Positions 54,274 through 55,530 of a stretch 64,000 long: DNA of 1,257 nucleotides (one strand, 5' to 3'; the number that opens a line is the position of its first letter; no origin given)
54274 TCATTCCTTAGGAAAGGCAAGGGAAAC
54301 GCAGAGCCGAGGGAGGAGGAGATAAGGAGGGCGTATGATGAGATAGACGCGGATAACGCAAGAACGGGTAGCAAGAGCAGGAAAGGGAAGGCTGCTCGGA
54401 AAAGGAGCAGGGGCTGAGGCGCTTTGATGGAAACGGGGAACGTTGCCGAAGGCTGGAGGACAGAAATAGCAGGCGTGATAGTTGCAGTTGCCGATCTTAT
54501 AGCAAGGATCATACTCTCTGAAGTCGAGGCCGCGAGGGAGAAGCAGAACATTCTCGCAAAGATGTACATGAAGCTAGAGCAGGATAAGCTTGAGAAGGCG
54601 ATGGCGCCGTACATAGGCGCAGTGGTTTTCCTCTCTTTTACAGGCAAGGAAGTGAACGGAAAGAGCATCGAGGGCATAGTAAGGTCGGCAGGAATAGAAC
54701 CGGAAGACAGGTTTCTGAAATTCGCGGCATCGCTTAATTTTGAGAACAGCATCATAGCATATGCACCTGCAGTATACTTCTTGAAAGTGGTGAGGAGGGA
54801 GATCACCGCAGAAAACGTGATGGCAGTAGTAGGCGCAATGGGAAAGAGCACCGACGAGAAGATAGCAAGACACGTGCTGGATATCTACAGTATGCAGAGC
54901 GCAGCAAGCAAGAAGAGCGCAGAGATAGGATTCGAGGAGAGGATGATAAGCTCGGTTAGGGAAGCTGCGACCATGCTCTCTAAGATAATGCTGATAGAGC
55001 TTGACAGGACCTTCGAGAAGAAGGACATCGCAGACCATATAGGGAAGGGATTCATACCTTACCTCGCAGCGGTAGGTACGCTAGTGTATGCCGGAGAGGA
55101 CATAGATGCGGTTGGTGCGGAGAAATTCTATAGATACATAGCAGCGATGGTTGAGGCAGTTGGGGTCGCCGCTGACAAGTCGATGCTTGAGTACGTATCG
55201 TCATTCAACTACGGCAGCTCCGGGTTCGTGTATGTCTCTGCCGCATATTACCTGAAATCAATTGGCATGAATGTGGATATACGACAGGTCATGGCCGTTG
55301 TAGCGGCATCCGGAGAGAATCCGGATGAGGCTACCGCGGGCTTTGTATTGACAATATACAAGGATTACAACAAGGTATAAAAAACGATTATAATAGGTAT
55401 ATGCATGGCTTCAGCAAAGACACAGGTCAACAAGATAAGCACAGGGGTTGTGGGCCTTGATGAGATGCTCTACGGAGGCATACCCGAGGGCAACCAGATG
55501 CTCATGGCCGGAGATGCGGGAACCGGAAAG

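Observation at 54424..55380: Tandem repeats of a ribosomal-stalk-P1-N-terminal-like domain in a non-ribosomal protein, encoded directly upstream of three KaiC-like ATPases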

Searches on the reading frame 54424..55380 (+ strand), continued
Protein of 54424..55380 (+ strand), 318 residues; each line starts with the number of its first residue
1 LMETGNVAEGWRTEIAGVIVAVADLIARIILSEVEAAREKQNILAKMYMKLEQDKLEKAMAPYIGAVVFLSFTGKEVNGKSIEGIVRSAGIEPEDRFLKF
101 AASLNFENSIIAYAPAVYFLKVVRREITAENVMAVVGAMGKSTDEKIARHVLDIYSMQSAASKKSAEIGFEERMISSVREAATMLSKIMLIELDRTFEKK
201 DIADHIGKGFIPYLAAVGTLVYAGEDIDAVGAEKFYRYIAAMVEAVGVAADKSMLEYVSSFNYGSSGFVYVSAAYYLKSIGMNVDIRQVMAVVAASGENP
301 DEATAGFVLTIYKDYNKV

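Call 42: list_cluster_members(proteins=[P0006, P0011, P0020, P0035, P0060, P0058, P0070, P0095, P0128, P0110])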
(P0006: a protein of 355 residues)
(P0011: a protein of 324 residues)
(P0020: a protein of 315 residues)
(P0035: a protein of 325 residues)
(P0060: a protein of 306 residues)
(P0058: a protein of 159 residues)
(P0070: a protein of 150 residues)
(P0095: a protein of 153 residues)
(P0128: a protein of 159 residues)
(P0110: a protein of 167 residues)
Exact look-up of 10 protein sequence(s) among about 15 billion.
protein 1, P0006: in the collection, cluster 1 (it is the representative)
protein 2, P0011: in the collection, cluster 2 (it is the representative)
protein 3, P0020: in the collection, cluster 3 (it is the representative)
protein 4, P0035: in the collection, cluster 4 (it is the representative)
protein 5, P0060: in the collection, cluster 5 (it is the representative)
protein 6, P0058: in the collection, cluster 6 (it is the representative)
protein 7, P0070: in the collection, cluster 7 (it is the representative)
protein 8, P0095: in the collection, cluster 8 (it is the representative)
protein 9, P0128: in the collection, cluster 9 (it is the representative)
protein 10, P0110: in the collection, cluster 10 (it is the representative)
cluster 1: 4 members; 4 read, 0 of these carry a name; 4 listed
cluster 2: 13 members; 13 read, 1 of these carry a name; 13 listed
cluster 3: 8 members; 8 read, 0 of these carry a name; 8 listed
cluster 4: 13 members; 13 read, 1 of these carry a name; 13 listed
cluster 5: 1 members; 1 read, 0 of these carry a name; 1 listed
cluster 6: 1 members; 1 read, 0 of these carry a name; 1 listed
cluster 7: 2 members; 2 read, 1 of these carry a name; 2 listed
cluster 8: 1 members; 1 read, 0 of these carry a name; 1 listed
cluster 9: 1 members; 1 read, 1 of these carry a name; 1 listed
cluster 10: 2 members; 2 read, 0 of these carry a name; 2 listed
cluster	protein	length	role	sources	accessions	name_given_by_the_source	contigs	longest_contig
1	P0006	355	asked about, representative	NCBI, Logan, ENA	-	-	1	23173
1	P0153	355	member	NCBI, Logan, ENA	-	-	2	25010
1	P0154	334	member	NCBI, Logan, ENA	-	-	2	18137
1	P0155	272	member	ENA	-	-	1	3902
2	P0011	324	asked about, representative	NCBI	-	-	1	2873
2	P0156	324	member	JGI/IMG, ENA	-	ribosomal protein L12E/L44/L45/RPP1/RPP2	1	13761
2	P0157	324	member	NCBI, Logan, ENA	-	-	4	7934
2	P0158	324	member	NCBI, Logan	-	-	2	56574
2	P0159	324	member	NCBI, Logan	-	-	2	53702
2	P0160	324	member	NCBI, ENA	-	-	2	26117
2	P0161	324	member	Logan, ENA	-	-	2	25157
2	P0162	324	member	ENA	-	-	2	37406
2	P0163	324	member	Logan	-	-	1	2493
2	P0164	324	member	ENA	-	-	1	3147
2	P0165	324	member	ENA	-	-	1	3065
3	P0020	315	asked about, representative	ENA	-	-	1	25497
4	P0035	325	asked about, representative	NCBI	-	-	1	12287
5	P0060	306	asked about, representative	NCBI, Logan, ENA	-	-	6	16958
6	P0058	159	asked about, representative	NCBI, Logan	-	-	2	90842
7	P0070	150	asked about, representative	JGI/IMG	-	ribosomal protein L12E/L44/L45/RPP1/RPP2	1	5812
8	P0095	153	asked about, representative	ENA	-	-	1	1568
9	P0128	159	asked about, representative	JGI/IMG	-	ribosomal protein L12E/L44/L45/RPP1/RPP2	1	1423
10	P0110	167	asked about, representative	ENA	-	-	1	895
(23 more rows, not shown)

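Call 45: search_protein_families(library=pfam, proteins=[P0096, P0141, P0070, P0128], max_evalue=1)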
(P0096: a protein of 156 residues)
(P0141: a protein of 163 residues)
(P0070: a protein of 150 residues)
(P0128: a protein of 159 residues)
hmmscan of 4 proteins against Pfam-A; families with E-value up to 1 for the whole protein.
P0096 (156 aa): 1 family
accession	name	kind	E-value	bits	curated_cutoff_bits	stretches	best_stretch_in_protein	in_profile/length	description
PF20482.3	DUF6722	-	0.14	12.9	27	1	56-71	8-23/49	Family of unknown function (DUF6722)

P0141 (163 aa): 1 family
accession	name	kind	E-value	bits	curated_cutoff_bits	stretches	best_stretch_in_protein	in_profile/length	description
PF14075.11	UBN_AB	-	0.05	13.7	25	1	110-149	55-94/211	Ubinuclein conserved middle domain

P0070 (150 aa): 2 families
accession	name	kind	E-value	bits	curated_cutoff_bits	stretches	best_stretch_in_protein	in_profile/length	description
PF02743.24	dCache_1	-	0.034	14.1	45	1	2-73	9-87/240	Cache domain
PF25236.1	DUF7851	-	0.14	12.7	27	1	26-96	116-184/189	Domain of unknown function (DUF7851)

P0128 (159 aa): 2 families
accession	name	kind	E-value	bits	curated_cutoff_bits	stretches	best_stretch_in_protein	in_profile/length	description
PF06254.16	YdaT_toxin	-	0.12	13.2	21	1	55-88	21-54/92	Bacterial toxin ydaT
PF08766.16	DEK_C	-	0.2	12.1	24.8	1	36-64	20-50/54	DEK C terminal domain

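Call 52: find_encoding_contigs(protein=P0096, flank=7000, max_places=1)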
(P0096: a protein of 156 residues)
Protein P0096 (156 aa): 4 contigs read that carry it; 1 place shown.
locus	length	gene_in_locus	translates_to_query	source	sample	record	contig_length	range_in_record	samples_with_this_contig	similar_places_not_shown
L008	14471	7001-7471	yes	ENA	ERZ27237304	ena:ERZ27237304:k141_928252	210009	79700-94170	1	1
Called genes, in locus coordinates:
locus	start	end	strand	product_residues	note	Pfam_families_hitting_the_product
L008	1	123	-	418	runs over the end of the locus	PF00753:Lactamase_B (weak), PF23023:Anti-Pycsar_Apyc1, PF12706:Lactamase_B_2, PF16661:Lactamase_B_6, PF10996:Beta-Casp, PF07521:RMMBL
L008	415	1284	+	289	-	-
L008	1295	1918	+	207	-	PF13549:ATP-grasp_5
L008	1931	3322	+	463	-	PF02629:CoA_binding, PF13380:CoA_binding_2, PF13607:Succ_CoA_lig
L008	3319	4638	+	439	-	PF00202:Aminotran_3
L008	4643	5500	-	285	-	PF01619:Pro_dh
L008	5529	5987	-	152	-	-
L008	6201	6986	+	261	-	PF01048:PNP_UDP_1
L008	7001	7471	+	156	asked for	-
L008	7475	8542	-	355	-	PF01008:IF-2B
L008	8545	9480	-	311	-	PF00303:Thymidylat_synt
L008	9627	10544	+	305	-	PF02673:BacA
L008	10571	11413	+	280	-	-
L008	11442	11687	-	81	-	-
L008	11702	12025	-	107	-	PF01199:Ribosomal_L34e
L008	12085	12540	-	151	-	-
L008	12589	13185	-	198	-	PF13238:AAA_18, PF13207:AAA_17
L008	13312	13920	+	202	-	PF00702:Hydrolase, PF13419:HAD_2, PF13242:Hydrolase_like (weak)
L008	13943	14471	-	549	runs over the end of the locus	PF00118:Cpn60_TCP1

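Call 53: find_encoding_contigs(protein=P0011, flank=7000, max_places=2)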
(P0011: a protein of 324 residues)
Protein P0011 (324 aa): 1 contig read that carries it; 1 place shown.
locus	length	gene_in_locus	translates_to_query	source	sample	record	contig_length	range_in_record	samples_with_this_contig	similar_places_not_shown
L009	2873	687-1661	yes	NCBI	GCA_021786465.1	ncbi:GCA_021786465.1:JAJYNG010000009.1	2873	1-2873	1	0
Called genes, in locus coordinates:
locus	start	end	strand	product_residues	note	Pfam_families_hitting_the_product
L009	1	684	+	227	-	?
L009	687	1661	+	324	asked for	-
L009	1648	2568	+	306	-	PF18026:Exog_C (faint)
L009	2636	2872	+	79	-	?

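Call 54: find_encoding_contigs(protein=P0058, flank=7000, max_places=1)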
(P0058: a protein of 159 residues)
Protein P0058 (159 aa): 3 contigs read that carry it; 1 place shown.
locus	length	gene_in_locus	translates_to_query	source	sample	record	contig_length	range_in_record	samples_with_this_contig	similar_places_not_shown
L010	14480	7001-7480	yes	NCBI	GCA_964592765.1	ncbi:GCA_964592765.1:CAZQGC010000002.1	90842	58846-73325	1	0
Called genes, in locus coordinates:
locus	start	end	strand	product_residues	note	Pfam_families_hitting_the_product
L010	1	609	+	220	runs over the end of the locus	PF13483:Lactamase_B_3, PF12706:Lactamase_B_2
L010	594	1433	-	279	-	PF00398:RrnaAD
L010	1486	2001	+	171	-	-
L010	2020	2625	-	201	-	PF00990:GGDEF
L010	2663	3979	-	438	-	-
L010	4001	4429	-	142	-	-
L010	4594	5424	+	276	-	PF01522:Polysacc_deac_1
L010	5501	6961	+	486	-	PF00224:PK, PF02887:PK_C (weak)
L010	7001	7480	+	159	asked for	-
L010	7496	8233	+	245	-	PF03796:DnaB_C (faint), PF06745:ATPase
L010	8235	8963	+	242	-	PF06745:ATPase, PF20720:nSTAND3 (faint)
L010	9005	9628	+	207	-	PF01300:Sua5_yciO_yrdC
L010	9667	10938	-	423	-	PF00390:malic, PF03949:Malic_M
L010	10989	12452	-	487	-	PF00344:SecY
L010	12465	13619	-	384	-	PF02830:V4R (weak)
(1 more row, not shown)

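Call 62: find_encoding_contigs(protein=P0035, flank=8000, max_places=2)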
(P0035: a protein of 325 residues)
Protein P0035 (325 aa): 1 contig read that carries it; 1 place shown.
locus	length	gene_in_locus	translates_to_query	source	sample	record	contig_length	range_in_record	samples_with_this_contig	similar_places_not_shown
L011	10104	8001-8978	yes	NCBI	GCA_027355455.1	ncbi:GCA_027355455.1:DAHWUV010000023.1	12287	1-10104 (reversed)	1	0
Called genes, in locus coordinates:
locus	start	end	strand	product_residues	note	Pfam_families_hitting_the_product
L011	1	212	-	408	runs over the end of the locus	PF00155:Aminotran_1_2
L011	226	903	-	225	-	PF01902:Diphthami_syn_2_N, PF28410:Diphthami_syn_2_C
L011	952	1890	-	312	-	PF13385:Laminin_G_3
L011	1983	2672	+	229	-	PF00588:SpoU_methylase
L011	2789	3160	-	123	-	PF04472:SepF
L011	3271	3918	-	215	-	-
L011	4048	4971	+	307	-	-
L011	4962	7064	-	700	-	PF00270:DEAD, PF04851:ResIII, PF00271:Helicase_C, PF21280:Helicase_dom4_arc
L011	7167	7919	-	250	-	-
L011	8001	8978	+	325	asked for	-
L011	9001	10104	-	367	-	?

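Call 63: find_encoding_contigs(protein=P0020, flank=8000, max_places=2)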
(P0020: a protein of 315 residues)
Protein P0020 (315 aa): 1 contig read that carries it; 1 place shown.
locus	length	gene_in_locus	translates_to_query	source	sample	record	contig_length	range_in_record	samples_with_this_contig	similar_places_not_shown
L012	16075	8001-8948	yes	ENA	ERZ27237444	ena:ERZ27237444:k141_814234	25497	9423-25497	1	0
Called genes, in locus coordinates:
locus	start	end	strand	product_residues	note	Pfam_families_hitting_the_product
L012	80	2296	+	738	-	PF00989:PAS (faint), PF13188:PAS_8 (faint), PF24820:Diguanyl_cycl_sensor (faint), PF08448:PAS_4 (weak), PF13426:PAS_9 (weak), PF00512:HisKA, PF02518:HATPase_c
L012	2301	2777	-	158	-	-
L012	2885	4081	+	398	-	PF00072:Response_reg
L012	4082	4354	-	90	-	-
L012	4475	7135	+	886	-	PF04851:ResIII, PF00270:DEAD, PF00271:Helicase_C, PF19306:WHD_Lhr, PF08494:DEAD_assoc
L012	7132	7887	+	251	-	PF00149:Metallophos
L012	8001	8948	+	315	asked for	-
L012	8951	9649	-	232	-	-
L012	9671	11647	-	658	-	PF23545:Zn_ribbon_HMPTM, PF04055:Radical_SAM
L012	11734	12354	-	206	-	PF04893:Yip1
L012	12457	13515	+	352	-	PF00226:DnaJ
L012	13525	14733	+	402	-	-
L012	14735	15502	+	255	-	-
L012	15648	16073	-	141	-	?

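Call 75: find_homologous_proteins(query=A4, max_evalue=0.001)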
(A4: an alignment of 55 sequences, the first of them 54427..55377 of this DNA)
Query A4 (55 sequences) (317 aa, profile of the alignment): 6 proteins with E <= 0.001 among 8000 candidates.
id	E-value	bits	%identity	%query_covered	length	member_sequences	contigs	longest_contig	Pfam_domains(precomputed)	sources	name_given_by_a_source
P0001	6.7e-99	349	100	100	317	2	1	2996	-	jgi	jgi:ribosomal protein L12E/L44/L45/RPP1/RPP2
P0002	4.1e-97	343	54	97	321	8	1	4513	-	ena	-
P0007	5.5e-92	326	43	94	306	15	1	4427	-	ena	-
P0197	2.0e-81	292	37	97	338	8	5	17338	-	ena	-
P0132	3.1e-57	212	19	77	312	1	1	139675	-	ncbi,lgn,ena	-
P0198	1.4e-21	95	25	44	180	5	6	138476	-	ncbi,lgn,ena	-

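Call 76: find_encoding_contigs(protein=P0132, flank=6000, max_places=1)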
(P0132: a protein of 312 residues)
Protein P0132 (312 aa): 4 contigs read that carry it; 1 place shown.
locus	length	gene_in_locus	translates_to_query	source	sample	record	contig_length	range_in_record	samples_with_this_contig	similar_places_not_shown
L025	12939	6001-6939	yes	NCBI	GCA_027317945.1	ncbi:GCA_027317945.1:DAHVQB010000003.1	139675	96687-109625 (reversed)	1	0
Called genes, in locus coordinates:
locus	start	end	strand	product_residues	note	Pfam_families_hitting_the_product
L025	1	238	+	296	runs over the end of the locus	PF13691:Lactamase_B_4 (weak), PF23023:Anti-Pycsar_Apyc1, PF00753:Lactamase_B, PF12706:Lactamase_B_2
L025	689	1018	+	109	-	-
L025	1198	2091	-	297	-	PF00589:Phage_integrase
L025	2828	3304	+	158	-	PF00589:Phage_integrase (weak)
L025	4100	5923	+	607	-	PF13231:PMT_2 (weak)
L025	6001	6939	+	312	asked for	-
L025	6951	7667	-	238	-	PF06745:ATPase, PF13481:AAA_25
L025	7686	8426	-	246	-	PF03796:DnaB_C (weak), PF04851:ResIII (faint), PF06745:ATPase, PF13481:AAA_25 (weak), PF23442:DUF7125 (weak)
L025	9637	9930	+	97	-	PF01883:FeS_assembly_P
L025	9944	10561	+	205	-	PF00334:NDK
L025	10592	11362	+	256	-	PF25231:DUF7847, PF06790:UPF0259 (weak), PF10110:GPDPase_memb (weak)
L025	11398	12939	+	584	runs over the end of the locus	PF00009:GTP_EFTU, PF01926:MMR_HSR1, PF03144:GTP_EFTU_D2 (weak), PF11987:IF-2, PF14578:GTP_EFTU_D4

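Call 77: find_encoding_contigs(protein=P0198, flank=6000, max_places=1)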
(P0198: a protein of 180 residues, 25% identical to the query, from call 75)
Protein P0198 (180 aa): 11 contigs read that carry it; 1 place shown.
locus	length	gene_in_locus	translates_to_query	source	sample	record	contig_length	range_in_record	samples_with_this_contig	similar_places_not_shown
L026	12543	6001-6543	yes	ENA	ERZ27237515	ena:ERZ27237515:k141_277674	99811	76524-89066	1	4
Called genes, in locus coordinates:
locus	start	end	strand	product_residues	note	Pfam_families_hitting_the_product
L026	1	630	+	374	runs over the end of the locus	PF05833:NFACT_N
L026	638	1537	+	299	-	PF13691:Lactamase_B_4, PF23023:Anti-Pycsar_Apyc1, PF00753:Lactamase_B, PF12706:Lactamase_B_2 (weak)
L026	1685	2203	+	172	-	PF00226:DnaJ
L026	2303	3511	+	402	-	-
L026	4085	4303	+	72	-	-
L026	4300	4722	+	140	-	PF01850:PIN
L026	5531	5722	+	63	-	PF00313:CSD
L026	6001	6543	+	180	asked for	-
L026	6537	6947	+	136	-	-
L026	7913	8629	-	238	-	PF13481:AAA_25, PF06745:ATPase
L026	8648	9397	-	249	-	PF03796:DnaB_C (weak), PF06745:ATPase, PF13481:AAA_25 (weak), PF23442:DUF7125 (faint)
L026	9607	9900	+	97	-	PF01883:FeS_assembly_P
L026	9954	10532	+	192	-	PF00334:NDK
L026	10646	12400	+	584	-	PF00009:GTP_EFTU, PF01926:MMR_HSR1, PF03144:GTP_EFTU_D2 (weak), PF11987:IF-2, PF14578:GTP_EFTU_D4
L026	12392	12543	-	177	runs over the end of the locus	PF01381:HTH_3, PF00571:CBS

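Call 89: find_related_loci(query=A10, collection=metagenome_contigs, flank=6000)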
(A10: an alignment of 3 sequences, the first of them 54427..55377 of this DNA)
Query A10 (317 aa) in metagenome_contigs; peptide patterns used: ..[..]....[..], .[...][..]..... (x = any residue, [..] = any of these).
506 stretches matched a pattern, but none encodes a relative of the query by tblastn (E <= 1e-3).

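Call 95: find_related_loci(query=A10, collection=viral_contigs, flank=5000)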
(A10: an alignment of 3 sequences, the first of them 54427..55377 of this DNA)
Query A10 (317 aa) in viral_contigs; peptide patterns used: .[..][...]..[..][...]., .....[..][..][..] (x = any residue, [..] = any of these).
25 stretches matched a pattern, but none encodes a relative of the query by tblastn (E <= 1e-3).

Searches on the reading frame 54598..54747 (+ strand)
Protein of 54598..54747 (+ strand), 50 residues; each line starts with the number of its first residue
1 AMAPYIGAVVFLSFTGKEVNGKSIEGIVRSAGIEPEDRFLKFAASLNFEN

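Call 31: search_solved_structures(query=A2, max_evalue=1, show_alignments=2)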
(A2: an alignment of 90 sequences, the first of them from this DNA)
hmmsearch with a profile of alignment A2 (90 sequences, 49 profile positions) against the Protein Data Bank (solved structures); distinct sequences matched with E-value up to 1: 15.
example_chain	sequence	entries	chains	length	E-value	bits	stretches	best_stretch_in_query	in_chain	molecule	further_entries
3a1y_A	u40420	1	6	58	3.6e-09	39.7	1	2-37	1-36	50S ribosomal protein P1 (L12P)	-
4v6i_Bv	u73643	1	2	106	5.9e-05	26.2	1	2-43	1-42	60S acidic ribosomal protein (P2)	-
4v3p_Lt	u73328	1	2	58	0.0063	19.7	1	15-35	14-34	Ribosomal protein P1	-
2lbf_B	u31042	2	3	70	0.021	18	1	19-44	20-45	60S acidic ribosomal protein P2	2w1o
4v7e_Cu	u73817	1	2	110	0.043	17.1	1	15-35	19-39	60S ribosomal protein P1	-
4v3p_Lv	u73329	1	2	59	0.044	17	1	5-44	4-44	60S acidic ribosomal protein P2A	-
4v6x_Cu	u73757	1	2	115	0.053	16.8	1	19-44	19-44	60S acidic ribosomal protein P2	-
4beh_B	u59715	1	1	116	0.057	16.7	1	19-44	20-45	60S ACIDIC RIBOSOMAL PROTEIN P2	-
9cie_A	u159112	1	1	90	0.14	15.4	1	17-43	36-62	Dynamic engineered calcium-binding protein S89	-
9cic_A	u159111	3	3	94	0.17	15.2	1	17-43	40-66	Dynamic engineered calcium-binding protein I89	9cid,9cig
3eo8_A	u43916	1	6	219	0.25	14.6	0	16-36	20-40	BluB-like flavoprotein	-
4v7e_Cs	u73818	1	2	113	0.26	14.5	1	5-44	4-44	Acidic ribosomal protein P2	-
7udt_G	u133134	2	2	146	0.34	14.2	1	18-43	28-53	regulatory light chain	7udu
2lc5_A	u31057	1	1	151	0.38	14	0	10-33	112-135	Calmodulin, putative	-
9syu_E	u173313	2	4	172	0.49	13.7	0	18-43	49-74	Myosin regulatory light polypeptide 9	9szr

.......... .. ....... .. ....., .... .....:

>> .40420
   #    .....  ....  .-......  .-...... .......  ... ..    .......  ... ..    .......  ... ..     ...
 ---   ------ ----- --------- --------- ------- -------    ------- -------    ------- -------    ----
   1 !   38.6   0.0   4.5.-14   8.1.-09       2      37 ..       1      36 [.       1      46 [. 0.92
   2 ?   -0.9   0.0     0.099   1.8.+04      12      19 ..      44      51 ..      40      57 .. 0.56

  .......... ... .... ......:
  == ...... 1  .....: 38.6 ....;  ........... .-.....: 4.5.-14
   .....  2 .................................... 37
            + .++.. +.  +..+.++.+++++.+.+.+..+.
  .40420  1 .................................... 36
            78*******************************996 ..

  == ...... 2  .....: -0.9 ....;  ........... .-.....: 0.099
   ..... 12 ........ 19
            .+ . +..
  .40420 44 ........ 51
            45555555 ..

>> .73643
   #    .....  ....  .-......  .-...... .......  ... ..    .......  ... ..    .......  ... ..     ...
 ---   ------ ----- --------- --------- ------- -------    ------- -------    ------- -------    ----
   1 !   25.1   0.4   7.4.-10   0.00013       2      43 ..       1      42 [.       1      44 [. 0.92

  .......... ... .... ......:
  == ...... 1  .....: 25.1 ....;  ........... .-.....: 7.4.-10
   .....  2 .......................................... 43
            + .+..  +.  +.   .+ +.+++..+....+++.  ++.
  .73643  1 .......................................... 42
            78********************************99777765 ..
